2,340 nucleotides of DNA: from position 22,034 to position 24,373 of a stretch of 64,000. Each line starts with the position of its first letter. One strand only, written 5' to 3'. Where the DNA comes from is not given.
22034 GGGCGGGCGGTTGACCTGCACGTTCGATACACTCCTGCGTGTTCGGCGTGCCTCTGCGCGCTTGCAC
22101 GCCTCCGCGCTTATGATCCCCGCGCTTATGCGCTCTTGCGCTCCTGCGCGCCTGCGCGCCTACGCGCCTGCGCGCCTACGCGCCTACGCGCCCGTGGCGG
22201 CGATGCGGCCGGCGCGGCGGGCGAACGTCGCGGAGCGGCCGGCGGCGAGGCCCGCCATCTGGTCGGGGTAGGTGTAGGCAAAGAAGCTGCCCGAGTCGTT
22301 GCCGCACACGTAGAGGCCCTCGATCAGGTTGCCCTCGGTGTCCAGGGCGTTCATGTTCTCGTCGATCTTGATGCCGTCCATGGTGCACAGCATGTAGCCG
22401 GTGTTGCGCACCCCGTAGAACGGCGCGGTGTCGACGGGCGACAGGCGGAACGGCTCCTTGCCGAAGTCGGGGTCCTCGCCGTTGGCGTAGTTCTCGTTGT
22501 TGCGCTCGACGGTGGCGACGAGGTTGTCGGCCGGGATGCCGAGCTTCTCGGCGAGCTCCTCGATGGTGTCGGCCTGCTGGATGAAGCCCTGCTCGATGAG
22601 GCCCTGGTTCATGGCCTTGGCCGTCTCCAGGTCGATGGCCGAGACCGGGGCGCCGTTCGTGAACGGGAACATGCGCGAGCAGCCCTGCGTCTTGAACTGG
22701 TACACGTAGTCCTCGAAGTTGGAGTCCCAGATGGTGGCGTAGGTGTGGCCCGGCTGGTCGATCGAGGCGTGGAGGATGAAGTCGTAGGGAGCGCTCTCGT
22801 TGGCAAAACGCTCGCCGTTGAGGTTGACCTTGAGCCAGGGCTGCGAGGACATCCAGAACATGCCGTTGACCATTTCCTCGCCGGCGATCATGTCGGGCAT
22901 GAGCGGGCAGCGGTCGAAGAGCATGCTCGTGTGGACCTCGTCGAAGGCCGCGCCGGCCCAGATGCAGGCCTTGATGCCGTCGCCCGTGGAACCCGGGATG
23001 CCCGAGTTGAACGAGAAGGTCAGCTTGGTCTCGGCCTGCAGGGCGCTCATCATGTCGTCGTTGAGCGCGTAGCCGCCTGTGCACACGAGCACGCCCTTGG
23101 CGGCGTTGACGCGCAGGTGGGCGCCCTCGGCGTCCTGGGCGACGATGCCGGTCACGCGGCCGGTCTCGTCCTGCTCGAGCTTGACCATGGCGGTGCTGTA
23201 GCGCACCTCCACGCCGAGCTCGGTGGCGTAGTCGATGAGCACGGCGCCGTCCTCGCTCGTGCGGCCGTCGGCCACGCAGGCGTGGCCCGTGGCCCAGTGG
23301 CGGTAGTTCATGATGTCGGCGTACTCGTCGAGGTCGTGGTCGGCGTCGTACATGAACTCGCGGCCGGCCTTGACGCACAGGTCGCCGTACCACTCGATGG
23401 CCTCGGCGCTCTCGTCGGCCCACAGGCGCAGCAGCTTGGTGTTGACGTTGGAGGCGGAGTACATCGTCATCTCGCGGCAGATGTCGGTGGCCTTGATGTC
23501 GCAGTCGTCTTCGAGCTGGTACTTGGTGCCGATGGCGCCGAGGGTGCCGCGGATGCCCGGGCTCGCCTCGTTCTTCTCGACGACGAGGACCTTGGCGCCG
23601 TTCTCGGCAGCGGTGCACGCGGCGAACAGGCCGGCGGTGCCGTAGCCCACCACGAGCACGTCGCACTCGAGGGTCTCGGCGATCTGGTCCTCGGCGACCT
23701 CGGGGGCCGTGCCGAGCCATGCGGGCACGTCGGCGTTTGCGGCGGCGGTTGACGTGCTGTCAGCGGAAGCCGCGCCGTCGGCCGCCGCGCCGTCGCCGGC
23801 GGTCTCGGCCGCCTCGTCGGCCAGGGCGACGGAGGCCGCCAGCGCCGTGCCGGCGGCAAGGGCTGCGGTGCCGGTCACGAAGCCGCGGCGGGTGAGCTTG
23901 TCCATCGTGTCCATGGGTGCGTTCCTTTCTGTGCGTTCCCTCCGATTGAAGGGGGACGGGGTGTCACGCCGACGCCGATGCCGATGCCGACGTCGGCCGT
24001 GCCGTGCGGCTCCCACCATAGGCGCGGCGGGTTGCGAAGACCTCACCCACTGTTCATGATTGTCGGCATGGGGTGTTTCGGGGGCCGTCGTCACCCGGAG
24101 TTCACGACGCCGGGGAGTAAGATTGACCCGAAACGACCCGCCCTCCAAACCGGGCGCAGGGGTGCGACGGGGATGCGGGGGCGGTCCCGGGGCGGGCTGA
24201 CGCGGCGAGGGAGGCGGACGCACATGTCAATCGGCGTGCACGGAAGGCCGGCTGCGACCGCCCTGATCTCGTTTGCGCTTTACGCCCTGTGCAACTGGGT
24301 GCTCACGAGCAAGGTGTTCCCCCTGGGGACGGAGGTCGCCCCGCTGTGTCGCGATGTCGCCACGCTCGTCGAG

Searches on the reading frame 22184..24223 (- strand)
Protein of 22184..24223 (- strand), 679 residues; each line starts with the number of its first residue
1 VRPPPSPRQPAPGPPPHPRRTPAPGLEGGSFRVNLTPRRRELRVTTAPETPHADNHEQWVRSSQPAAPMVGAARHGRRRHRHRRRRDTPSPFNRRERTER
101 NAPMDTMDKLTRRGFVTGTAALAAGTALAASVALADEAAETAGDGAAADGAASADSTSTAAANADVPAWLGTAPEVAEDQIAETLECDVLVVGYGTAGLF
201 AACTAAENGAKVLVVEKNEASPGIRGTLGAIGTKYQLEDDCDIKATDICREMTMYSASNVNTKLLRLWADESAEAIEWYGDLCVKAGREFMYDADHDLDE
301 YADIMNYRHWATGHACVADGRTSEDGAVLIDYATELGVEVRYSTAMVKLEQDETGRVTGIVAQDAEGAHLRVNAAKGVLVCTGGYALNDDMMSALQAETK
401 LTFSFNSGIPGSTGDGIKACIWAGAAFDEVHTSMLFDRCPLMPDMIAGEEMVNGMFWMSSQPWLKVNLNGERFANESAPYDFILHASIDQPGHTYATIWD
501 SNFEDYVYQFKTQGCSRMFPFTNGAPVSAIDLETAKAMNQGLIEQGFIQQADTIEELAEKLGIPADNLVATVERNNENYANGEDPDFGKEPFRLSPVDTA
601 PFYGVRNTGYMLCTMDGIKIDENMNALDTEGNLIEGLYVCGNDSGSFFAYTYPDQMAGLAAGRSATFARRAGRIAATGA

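Call 10: search_protein_families(library=pfam, proteins=[window:22184-24223:-])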
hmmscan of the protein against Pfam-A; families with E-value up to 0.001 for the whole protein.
window:22184-24223:- (679 aa): 8 families
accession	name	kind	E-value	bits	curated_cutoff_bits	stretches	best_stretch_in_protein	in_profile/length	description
PF00890.30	FAD_binding_2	-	5.9e-43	148.1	20.4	1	188-653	1-408/414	FAD binding domain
PF01266.30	DAO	-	3.6e-10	40.4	27.9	1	188-386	1-206/353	FAD dependent oxidoreductase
PF03486.20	HI0933_like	-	1.7e-07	31.4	50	1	188-220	2-34/244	HI0933-like protein Rossmann domain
PF12831.13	FAD_oxidored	-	2.2e-07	31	27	1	188-374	1-137/416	FAD dependent oxidoreductase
PF01494.25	FAD_binding_3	-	7.5e-07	29.1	22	0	186-219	1-34/349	FAD binding domain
PF07992.20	Pyr_redox_2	-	1.7e-06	28.1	26.1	1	188-225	2-39/291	Pyridine nucleotide-disulphide oxidoreductase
PF00070.33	Pyr_redox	-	2.3e-05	25.2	22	0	327-363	44-80/82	Pyridine nucleotide-disulphide oxidoreductase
PF01946.23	Thi4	-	0.00013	21.7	26.2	1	179-223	10-55/235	Thi4 family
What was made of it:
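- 22184..23914 (-): Right anchor gene, an FAD_binding_2 flavoprotein reductase (576 aa). Its LuxR partner is at 24224-25648(+). Pfam (call 10).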

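Call 18: find_encoding_contigs(protein=window:22184-23914:-, flank=10000, max_places=10)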
Protein window:22184-23914:- (576 aa): 3 contigs read that carry it; 2 places shown.
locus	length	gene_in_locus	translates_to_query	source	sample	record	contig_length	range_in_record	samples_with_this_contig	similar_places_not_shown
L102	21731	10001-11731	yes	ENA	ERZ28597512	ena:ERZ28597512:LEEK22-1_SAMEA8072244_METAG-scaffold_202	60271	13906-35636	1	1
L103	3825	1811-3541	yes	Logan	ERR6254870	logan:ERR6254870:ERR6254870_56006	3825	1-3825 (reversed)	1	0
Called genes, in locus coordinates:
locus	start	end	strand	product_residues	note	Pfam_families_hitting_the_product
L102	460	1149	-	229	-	PF00440:TetR_N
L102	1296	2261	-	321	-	PF14537:Cytochrom_c3_2 (weak)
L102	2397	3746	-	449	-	PF00890:FAD_binding_2, PF01266:DAO (weak), PF12831:FAD_oxidored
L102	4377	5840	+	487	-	PF04326:SLFN_AlbA_2, PF13749:HATPase_c_4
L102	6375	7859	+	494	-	PF02810:SEC-C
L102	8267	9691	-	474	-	PF00196:GerE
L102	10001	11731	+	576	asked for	PF00890:FAD_binding_2, PF01266:DAO, PF01494:FAD_binding_3 (faint), PF03486:HI0933_like (faint), PF07992:Pyr_redox_2 (faint), PF12831:FAD_oxidored (weak)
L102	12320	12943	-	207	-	PF02613:Nitrate_red_del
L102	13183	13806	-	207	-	PF12797:Fer4_2 (faint), PF12838:Fer4_7 (weak), PF13237:Fer4_10, PF13247:Fer4_11, PF12838:Fer4_7, PF13187:Fer4_9 (weak), PF00037:Fer4 (weak), PF13247:Fer4_11, +3 more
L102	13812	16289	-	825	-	PF00384:Molybdopterin, PF01568:Molydop_binding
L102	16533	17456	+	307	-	PF00126:HTH_1, PF03466:LysR_substrate (weak)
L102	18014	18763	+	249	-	PF00929:RNase_T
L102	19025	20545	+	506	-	-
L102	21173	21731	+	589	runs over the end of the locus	PF07992:Pyr_redox_2, PF13450:NAD_binding_8 (faint), PF13738:Pyr_redox_3 (faint), PF00070:Pyr_redox, PF02852:Pyr_redox_dim, PF00581:Rhodanese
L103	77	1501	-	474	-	PF00196:GerE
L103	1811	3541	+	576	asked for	PF00890:FAD_binding_2, PF01266:DAO, PF01494:FAD_binding_3 (faint), PF03486:HI0933_like (faint), PF07992:Pyr_redox_2 (faint), PF12831:FAD_oxidored (weak)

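Call 57: search_protein_families(library=ncbifam, proteins=[window:22184-23914:-], max_evalue=0.00001)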
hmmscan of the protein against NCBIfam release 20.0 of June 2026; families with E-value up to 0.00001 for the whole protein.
window:22184-23914:- (576 aa): 38 families (the best 25 are shown)
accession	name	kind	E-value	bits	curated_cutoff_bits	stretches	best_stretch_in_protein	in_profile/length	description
NF053717.1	VnlPnlRedVprA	equivalog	1.9e-64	218.3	600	1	83-570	6-476/481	vinyl phenol reductase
NF004789.0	PRK06134.1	subfamily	4.3e-49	167.6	747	2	226-573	223-568/581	FAD-dependent oxidoreductase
NF009473.0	PRK12835.1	subfamily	3.6e-48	164.4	837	1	232-572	225-566/585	FAD-binding protein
NF005510.0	PRK07121.1-3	subfamily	2.9e-47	161.6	481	2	82-401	21-345/492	FAD-binding protein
TIGR01813.1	flavo_cyto_c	subfamily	2.9e-47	161.4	285.45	1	85-543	1-420/444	flavocytochrome c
NF009478.0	PRK12844.1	equivalog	1.7e-46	158.7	789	1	209-572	201-548/559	3-ketosteroid-delta-1-dehydrogenase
NF009477.0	PRK12843.1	equivalog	1.8e-45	155.5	758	3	437-573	420-569/578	FAD-dependent oxidoreductase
NF009476.0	PRK12839.1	equivalog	1.3e-44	152.3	940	2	224-574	218-566/572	FAD-dependent oxidoreductase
NF005882.1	PRK07843.1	equivalog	2.7e-40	138.3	788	1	232-564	214-539/547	3-oxosteroid 1-dehydrogenase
NF005064.0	PRK06481.1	equivalog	5.4e-36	124.4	542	2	432-573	363-500/506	flavocytochrome c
NF005511.0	PRK07121.1-4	equivalog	1.7e-34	119.2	466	2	262-574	258-541/553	FAD-binding protein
NF053677.1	Desat2ChcC2Cyan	equivalog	2.8e-34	118.4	900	3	441-573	407-552/558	4-oxocyclohex-2-ene-1-carboxylate 5-dehydrogenase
NF009474.0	PRK12837.1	equivalog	5e-34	118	675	1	235-563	189-499/513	FAD-binding protein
NF006130.0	PRK08274.1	equivalog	6.1e-34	117.6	369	2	83-374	5-280/467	FAD-dependent tricarballylate dehydrogenase TcuA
NF053676.1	4oxCHCAChcC1Cy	equivalog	1.3e-32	113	1000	2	443-570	383-524/528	4-oxocyclohexanecarboxylate 2-dehydrogenase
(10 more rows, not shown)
